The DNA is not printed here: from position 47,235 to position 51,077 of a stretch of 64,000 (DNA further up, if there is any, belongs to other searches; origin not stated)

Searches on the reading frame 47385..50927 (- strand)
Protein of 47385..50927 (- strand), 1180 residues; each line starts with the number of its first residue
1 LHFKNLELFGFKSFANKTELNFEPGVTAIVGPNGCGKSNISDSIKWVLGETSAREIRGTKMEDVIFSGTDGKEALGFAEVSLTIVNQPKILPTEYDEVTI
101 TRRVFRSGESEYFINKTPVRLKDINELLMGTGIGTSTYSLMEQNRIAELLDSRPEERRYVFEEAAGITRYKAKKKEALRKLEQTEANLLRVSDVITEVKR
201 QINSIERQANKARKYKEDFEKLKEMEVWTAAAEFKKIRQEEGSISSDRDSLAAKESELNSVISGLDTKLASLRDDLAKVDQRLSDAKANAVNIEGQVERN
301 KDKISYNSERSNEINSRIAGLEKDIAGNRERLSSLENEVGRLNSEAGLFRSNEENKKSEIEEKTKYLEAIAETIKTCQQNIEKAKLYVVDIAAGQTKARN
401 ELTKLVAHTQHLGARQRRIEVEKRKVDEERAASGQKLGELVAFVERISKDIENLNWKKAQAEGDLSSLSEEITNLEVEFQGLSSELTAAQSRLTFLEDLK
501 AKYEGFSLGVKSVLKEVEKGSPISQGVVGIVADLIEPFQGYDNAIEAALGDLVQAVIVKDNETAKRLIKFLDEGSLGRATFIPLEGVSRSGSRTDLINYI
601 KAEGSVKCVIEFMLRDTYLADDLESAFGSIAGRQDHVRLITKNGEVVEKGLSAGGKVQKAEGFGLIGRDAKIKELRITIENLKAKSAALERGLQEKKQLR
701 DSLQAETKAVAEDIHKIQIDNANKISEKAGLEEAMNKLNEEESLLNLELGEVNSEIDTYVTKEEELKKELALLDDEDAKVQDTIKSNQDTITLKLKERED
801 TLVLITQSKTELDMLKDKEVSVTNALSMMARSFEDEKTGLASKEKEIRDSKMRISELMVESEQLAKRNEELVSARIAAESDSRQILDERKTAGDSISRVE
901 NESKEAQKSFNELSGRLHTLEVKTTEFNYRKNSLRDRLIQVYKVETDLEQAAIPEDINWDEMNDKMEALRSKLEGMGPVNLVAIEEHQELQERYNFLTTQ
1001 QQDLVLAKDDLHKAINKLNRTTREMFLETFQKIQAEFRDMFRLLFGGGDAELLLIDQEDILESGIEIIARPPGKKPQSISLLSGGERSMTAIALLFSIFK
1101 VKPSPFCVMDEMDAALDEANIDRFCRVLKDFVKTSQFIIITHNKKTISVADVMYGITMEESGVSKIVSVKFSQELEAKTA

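Call 4: search_protein_families(library=pfam, proteins=[window:47385-50927:-], max_evalue=0.01)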
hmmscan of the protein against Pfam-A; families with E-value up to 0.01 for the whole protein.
window:47385-50927:- (1180 aa): 8 families
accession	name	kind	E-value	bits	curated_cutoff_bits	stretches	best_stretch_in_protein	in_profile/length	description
PF02463.25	SMC_N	-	2.5e-71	240.1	40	1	4-1164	3-219/220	RecF/RecN/SMC N terminal domain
PF06470.18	SMC_hinge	-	1.5e-24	87.1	22.5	1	525-626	2-112/116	SMC proteins Flexible Hinge Domain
PF13476.12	AAA_23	-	2.1e-17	64.9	27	1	6-208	2-199/201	AAA domain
PF13304.12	AAA_21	-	2.1e-10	41.6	27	2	26-72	1-52/304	AAA domain, putative AbiEii toxin, Type IV TA system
PF13175.12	AAA_15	-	3.7e-08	33.8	32.1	1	1-374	1-260/374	AAA ATPase domain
PF13555.12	AAA_29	-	0.00045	20.3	27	1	5-48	3-46/61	P-loop containing region of AAA domain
PF12795.12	MscS_porin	-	0.0009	19.3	34.4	1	180-323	7-143/238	Mechanosensitive ion channel porin domain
PF08614.16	ATG16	-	0.0016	19.1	33.7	1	246-344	60-158/200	Autophagy protein 16 (ATG16)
